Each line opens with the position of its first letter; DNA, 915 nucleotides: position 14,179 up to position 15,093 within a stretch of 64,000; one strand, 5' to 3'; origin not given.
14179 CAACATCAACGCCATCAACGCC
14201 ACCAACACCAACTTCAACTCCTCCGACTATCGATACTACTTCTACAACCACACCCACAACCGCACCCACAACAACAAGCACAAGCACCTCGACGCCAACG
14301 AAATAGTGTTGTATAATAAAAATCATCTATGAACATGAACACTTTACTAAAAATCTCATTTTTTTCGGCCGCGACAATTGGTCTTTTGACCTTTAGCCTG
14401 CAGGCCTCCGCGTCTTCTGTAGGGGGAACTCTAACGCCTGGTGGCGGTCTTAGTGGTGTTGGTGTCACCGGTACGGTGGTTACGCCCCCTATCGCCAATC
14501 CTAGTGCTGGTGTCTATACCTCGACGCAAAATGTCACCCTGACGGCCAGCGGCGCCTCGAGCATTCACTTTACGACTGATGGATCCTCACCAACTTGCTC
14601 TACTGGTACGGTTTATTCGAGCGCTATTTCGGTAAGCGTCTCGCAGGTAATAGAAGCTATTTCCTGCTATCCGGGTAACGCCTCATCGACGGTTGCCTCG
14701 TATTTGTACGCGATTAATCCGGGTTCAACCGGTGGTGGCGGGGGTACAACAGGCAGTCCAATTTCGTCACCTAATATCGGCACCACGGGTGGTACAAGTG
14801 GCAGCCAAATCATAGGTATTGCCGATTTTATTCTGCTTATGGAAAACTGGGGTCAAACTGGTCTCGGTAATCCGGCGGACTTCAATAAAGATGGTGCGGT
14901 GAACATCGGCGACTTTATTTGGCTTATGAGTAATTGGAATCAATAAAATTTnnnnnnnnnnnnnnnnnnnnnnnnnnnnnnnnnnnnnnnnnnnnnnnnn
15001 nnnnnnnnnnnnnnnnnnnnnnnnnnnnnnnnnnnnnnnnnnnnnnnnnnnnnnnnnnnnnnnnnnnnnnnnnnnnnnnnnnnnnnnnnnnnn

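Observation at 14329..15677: Adjacent dockerin-bearing and cohesin-bearing genes: a minimal cohesin-dockerin module pair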

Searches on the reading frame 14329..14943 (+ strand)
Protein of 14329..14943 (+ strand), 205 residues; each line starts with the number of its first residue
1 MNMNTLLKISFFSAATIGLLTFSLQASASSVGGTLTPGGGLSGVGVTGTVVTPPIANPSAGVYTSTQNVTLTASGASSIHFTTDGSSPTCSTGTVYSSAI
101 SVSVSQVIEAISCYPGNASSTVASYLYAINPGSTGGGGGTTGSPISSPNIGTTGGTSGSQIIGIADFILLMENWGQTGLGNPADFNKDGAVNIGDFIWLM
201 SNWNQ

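Call 3: search_protein_families(library=pfam, proteins=[window:14329-14943:+], max_evalue=1)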
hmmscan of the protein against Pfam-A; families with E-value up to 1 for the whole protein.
window:14329-14943:+ (205 aa): 3 families
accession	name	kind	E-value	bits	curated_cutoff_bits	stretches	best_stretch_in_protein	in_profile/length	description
PF13290.12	CHB_HEX_C_1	-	4e-12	46.3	22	1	58-123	1-66/67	Chitobiase/beta-hexosaminidase C-terminal domain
PF13287.12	Fn3_assoc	-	3.1e-08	34.1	23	1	69-124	1-56/59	Fn3 associated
PF00404.24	Dockerin_1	-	0.15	12.8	22.9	1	182-199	35-52/57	Dockerin type I domain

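Call 4: search_protein_families(library=ncbifam, proteins=[window:14329-14943:+], max_evalue=1)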
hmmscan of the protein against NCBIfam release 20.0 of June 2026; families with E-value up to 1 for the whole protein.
window:14329-14943:+ (205 aa): 2 families
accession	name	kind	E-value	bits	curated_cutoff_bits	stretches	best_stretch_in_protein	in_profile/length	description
NF041540.1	dockerin_GC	domain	0.018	15.4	29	1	159-204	15-64/67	GC-type dockerin domain-anchored protein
NF042962.1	DUF499_antiphage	equivalog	0.2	9.5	1200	1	65-108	841-882/1025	anti-phage-associated DUF499 domain-containing protein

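Call 8: find_homologous_proteins(query=window:14329-14943:+)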
Query window:14329-14943:+ (205 aa): 67 proteins with E <= 0.001 among 2352 candidates.
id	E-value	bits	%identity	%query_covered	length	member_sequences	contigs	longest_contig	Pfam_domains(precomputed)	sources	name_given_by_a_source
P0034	8.8e-122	422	100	100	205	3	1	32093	PF13287.13,PF13290.14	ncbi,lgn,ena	-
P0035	1.6e-83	298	76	98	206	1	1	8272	PF13287.13,PF13290.14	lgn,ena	-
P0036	4.0e-60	221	57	98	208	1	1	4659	PF13287.13,PF13290.14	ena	-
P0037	4.0e-57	211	60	97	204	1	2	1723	PF13287.13,PF13290.14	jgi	jgi:hypothetical protein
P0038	6.7e-56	207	61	96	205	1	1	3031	PF13287.13,PF13290.14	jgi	jgi:hypothetical protein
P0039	2.1e-54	202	56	97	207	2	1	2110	PF13287.13,PF13290.14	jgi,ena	-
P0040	3.0e-54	202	56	99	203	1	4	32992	PF13287.13,PF13290.14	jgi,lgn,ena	-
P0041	3.5e-53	199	56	98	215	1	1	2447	PF13287.13,PF13290.14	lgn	-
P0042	6.9e-53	198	48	73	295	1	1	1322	PF00404.25,PF13287.13,PF13290.14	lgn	-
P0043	2.1e-52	196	54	98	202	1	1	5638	PF13287.13,PF13290.14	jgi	jgi:hypothetical protein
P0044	5.9e-52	195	57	99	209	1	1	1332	PF00404.25,PF13287.13,PF13290.14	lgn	-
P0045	1.1e-51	194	57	88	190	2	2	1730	PF13287.13,PF13290.14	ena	-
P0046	9.7e-51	191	52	99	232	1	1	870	PF00404.25,PF13287.13,PF13290.14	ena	-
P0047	1.0e-50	190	62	75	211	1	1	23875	PF13287.13,PF13290.14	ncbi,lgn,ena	-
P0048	1.7e-50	190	60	87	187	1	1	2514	PF13287.13,PF13290.14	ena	-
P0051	2.1e-49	186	57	86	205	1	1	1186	PF00404.25,PF13287.13,PF13290.14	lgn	-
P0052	8.6e-49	184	48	99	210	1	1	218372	PF00404.25,PF13287.13,PF13290.14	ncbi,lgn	ncbi:MAG: chitobiase/beta-hexosaminidase C-terminal domain-containing protein [Patescibacteria group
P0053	1.2e-48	184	50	97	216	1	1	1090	PF00404.25,PF13287.13,PF13290.14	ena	-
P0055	4.1e-48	182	57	87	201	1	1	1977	PF00404.25,PF13287.13,PF13290.14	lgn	-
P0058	1.2e-47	180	49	99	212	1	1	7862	PF00404.25,PF13287.13,PF13290.14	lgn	-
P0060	8.4e-47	178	58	75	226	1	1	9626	PF00404.25,PF13287.13,PF13290.14,PF00036.39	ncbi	-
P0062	2.8e-46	176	51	99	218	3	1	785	PF00404.25,PF13287.13,PF13290.14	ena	-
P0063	3.4e-46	176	53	96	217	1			PF00404.25,PF13287.13,PF13290.14,PF00036.39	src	-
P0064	9.5e-46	174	50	97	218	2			PF00404.25,PF13287.13,PF13290.14,PF00036.39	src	-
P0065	1.2e-45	174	52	97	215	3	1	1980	PF00404.25,PF13287.13,PF13290.14,PF00036.39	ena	-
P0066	7.5e-45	171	51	98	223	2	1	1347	PF00404.25,PF13287.13,PF13290.14,PF00036.39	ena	-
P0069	4.6e-44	169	50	99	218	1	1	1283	PF13405.13,PF00404.25,PF13287.13,PF13499.13,PF13290.14,PF00036.39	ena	-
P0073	1.7e-42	164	50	97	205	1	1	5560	PF13405.13,PF00404.25,PF13287.13,PF13290.14,PF00036.39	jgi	jgi:hypothetical protein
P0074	1.9e-42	164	52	96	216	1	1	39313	PF00404.25,PF13287.13,PF13290.14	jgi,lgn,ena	-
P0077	2.3e-40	157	47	91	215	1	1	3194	PF00404.25,PF13287.13,PF13290.14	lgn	-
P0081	3.2e-39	153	49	98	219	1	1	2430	PF00404.25,PF13287.13,PF13290.14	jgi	-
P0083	1.4e-38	151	49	96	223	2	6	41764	PF00404.25,PF13287.13,PF13290.14,PF00036.39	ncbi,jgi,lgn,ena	jgi:hypothetical protein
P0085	3.2e-37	146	48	98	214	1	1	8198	PF00404.25,PF13287.13,PF13290.14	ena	-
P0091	5.4e-28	116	40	97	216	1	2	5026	PF00404.25,PF13287.13,PF13290.14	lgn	-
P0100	5.0e-20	90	48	65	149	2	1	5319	PF00404.25,PF13287.13,PF13290.14,PF13202.13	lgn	-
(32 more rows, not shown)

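Call 14: search_protein_families(library=pfam, alignment_id=A2, max_evalue=0.01)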
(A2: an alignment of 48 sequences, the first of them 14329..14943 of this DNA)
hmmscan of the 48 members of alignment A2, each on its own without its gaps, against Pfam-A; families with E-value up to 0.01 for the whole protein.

A. member 1, window:14329-14943:+ (205 aa): 2 families
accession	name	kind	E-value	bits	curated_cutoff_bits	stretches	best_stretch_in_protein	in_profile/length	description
PF13290.12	CHB_HEX_C_1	-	4e-12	46.3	22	1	58-123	1-66/67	Chitobiase/beta-hexosaminidase C-terminal domain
PF13287.12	Fn3_assoc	-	3.1e-08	34.1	23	1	69-124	1-56/59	Fn3 associated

B. families by the number of members that match (of 48 scanned): 9 families
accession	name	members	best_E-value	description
PF13290.12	CHB_HEX_C_1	48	4.6e-15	Chitobiase/beta-hexosaminidase C-terminal domain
PF13287.12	Fn3_assoc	48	4.9e-13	Fn3 associated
PF00404.24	Dockerin_1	28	4.2e-11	Dockerin type I domain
PF00036.39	EF-hand_1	21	7.6e-08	EF hand domain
PF13202.12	EF-hand_5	15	3.5e-06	EF hand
PF13405.12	EF-hand_6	14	1e-05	EF-hand domain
PF13499.12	EF-hand_7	14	1.1e-05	EF-hand domain pair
PF13517.12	FG-GAP_3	5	4.7e-05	FG-GAP-like repeat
PF13833.12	EF-hand_8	5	0.0001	EF-hand domain pair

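Call 29: predict_structure(alignment_id=A2)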
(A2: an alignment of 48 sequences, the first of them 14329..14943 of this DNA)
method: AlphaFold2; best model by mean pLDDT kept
length: 205 residues; sequences in the alignment: 48
mean_pLDDT: 80.1   pTM: 0.49
mean pLDDT of the five models: 80.1, 77.9, 77.5, 76.1, 75.9
residues with pLDDT >= 90: 113; 70-90: 29; 50-70: 37; < 50: 26
segments of 3 or more residues with pLDDT < 50: 135-158
pLDDT, mean of each block of 10 residues (from residue 1): 63 72 59 53 67 97 96 97 97 98 97 95 96 53 44 43 91 93 94 96 85
secondary structure, 60 per line:
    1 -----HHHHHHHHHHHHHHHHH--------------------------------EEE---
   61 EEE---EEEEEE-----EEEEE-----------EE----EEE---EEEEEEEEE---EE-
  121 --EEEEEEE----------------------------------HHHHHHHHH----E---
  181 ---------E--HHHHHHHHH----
elements in order: H6-22 E55-57 E61-63 E67-72 E78-82 E100-102 E106-114 E123-129 H164-172 H193-201

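Call 33: fold_search(model_id=the predicted structure, library=pdb)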
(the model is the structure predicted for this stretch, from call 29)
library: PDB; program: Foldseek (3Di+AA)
matches with E <= 10: 834; with E <= 0.001: 0
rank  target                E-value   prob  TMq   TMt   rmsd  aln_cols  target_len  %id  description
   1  8ayr_A                1.1e-03  1.00  0.34  0.11   2.1        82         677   22  Sialidases and Fucosidases of Akkermansia muciniphila are key for rapid growth on colonic mucin and nutrient sharing a (released 2023-03-01)
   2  8ayr_B                9.4e-03  1.00  0.33  0.10   2.1        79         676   23  Sialidases and Fucosidases of Akkermansia muciniphila are key for rapid growth on colonic mucin and nutrient sharing a (released 2023-03-01)
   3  3pe9_B                1.5e-02  0.99  0.23  0.47   4.3        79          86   20  Structures of Clostridium thermocellum CbhA fibronectin(III)-like modules (released 2011-11-23)
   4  3pe9_D                2.0e-02  1.00  0.27  0.58   3.1        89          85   17  Structures of Clostridium thermocellum CbhA fibronectin(III)-like modules (released 2011-11-23)
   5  8cka_A                2.5e-02  0.96  0.24  0.11   5.6        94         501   16  Deinococcus radidurans HPI S-layer (released 2023-04-19)
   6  9flx_A                4.9e-02  0.99  0.30  0.19   4.8        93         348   15  CryoEM structure of the fragment-4 (4074-4421) in the grappling hook protein A (GhpA) in the bacterium Aureispira sp.  (released 2024-10-16)
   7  9flp_A                4.9e-02  0.96  0.24  0.06   6.4        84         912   21  CryoEM structure of the neck (1403-2314) in the grappling hook protein A (GhpA) in the bacterium Aureispira sp. CCB-QB (released 2024-10-16)
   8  2v5s_B                6.6e-02  0.95  0.26  0.15   4.0        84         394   13  Structural basis for Dscam isoform specificity (released 2007-09-11)
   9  3pe9_A                7.5e-02  0.97  0.26  0.52   3.6        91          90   16  Structures of Clostridium thermocellum CbhA fibronectin(III)-like modules (released 2011-11-23)
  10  4uwq_K                7.5e-02  0.63  0.21  0.32  10.0       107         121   14  Crystal structure of the disulfide-linked complex of the thiosulfodyrolase SoxB with the carrier-protein SoxYZ from Th (released 2015-12-09)
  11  9fls_A                8.4e-02  0.96  0.28  0.18   5.2        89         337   16  CryoEM structure of the fragment-3 (2061-2397) in the grappling hook protein A (GhpA) in the bacterium Aureispira sp.  (released 2024-10-16)
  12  9flw_A                9.5e-02  0.97  0.30  0.13   5.0        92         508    9  CryoEM structure of the fragment-6 (3571-4078) in the grappling hook protein A (GhpA) in the bacterium Aureispira sp.  (released 2024-10-16)
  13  9flu_A                9.5e-02  0.89  0.25  0.16   5.1        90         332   18  CryoEM structure of the fragment-1 (3402-3733) in the grappling hook protein A (GhpA) in the bacterium Aureispira sp.  (released 2024-10-16)
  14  2ha1_MODEL_1_A        9.5e-02  0.35  0.21  0.21  12.3       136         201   16  Complex of the first and second type III domains of human Fibronectin in solution (released 2007-04-10)
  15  8tmu_C                1.0e-01  0.82  0.25  0.25   8.2        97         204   16  HLA-B*73:01 bound to a 10mer peptide in complex with KIR2DL2 (released 2024-12-18)
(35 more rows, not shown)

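Call 34: search_solved_structures(query=A2, max_evalue=1, show_alignments=3)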
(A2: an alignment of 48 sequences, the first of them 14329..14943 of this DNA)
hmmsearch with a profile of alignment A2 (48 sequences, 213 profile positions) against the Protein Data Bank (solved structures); distinct sequences matched with E-value up to 1: 117 (the best 60 are shown).
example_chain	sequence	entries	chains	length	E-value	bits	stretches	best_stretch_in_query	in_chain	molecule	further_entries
2y3n_B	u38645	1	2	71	0.00036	23.5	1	160-209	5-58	CELLULOSOMAL FAMILY-48 PROCESSIVE GLYCOSIDE HYDROLASE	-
6q63_A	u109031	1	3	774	0.00064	22.6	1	68-122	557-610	Beta-hexosaminidase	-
8ayr_A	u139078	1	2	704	0.0022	20.9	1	53-121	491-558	Coagulation factor 5/8 type domain protein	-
9v59_A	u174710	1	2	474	0.0076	19.1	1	141-210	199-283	WHaloCaMP1a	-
8odz_D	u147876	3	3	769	0.0078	19.1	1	139-210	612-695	Interleukin-12 receptor subunit beta-2,Calmodulin-1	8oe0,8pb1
8oe4_C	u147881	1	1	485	0.019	17.8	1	129-210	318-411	Interleukin-23 receptor,Calmodulin-1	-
5lxv_B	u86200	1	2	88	0.022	17.6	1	156-206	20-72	Carbohydrate-binding protein WP_009985128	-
2rrt_A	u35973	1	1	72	0.029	17.2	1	158-209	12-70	Calmodulin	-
2jnk_A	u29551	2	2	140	0.031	17.1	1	156-203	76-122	Hyalurononglucosaminidase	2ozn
23sp_B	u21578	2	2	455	0.035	17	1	141-181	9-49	Translocation and assembly module subunit TamB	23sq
6xxx_AAA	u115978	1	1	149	0.035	16.9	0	158-209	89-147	Calmodulin-1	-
2k0j_A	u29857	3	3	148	0.056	16.3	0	161-209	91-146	calmodulin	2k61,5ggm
8aht_A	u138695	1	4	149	0.092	15.6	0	163-209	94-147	Calmodulin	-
10ur_A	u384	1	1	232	0.1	15.4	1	83-174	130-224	Cohesin domain number 4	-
3ekh_A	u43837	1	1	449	0.11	15.4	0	156-185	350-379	Myosin light chain kinase, Green fluorescent protein, Calmodulin chimera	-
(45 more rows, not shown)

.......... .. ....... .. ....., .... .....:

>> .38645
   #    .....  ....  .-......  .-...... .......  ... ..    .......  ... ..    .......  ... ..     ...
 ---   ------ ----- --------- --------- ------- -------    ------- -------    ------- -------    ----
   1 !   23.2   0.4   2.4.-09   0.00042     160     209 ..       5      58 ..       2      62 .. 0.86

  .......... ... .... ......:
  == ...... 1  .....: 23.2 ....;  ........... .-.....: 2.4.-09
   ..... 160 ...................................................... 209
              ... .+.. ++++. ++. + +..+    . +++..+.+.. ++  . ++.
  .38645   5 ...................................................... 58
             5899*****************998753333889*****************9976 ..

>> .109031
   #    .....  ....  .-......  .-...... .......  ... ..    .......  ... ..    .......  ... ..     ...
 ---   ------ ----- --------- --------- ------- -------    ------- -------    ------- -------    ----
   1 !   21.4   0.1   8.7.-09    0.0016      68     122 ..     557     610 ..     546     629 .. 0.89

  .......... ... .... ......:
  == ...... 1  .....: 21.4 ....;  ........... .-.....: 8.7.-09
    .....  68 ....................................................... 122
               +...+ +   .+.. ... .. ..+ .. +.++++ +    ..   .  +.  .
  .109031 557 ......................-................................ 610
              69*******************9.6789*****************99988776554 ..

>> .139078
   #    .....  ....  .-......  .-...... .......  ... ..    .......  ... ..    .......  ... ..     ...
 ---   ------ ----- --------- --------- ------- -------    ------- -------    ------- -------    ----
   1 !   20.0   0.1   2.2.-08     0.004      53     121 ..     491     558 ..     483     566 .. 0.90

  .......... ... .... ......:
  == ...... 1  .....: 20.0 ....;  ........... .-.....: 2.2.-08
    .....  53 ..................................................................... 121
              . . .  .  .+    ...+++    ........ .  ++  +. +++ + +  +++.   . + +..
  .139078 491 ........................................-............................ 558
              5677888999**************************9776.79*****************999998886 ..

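Call 36: find_encoding_contigs(protein=P0052, flank=6000, max_places=2)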
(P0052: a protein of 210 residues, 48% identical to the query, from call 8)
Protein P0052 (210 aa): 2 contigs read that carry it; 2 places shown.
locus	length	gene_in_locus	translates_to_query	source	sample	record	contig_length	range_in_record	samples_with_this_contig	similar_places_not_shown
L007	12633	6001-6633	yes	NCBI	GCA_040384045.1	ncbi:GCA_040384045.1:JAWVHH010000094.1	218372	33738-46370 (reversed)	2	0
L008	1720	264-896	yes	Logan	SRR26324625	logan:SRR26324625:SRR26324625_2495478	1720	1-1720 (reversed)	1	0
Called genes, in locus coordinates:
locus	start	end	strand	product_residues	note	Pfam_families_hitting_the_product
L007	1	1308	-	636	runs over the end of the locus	PF00753:Lactamase_B, PF23023:Anti-Pycsar_Apyc1 (faint), PF12706:Lactamase_B_2, PF22505:RNase_J_b_CASP, PF07521:RMMBL (weak), PF17770:RNase_J_C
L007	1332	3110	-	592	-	PF00496:SBP_bac_5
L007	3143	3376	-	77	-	PF03840:SecG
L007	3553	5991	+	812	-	PF16403:Bact_surface_Ig-like, PF02494:HYR (weak), PF16403:Bact_surface_Ig-like, PF18676:MBG_2, PF18887:MBG_3, PF18657:YDG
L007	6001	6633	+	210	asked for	PF13290:CHB_HEX_C_1, PF13287:Fn3_assoc, PF00404:Dockerin_1 (weak)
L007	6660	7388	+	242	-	-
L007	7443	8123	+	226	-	-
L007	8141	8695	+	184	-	PF04011:LemA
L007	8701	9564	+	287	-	PF04536:TPM_phosphatase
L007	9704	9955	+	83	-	-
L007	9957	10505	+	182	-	PF00218:IGPS (weak)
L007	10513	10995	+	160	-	PF00293:NUDIX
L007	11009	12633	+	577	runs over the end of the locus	PF00664:ABC_membrane, PF00005:ABC_tran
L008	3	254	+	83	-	?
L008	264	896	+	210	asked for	PF13290:CHB_HEX_C_1, PF13287:Fn3_assoc, PF00404:Dockerin_1 (weak)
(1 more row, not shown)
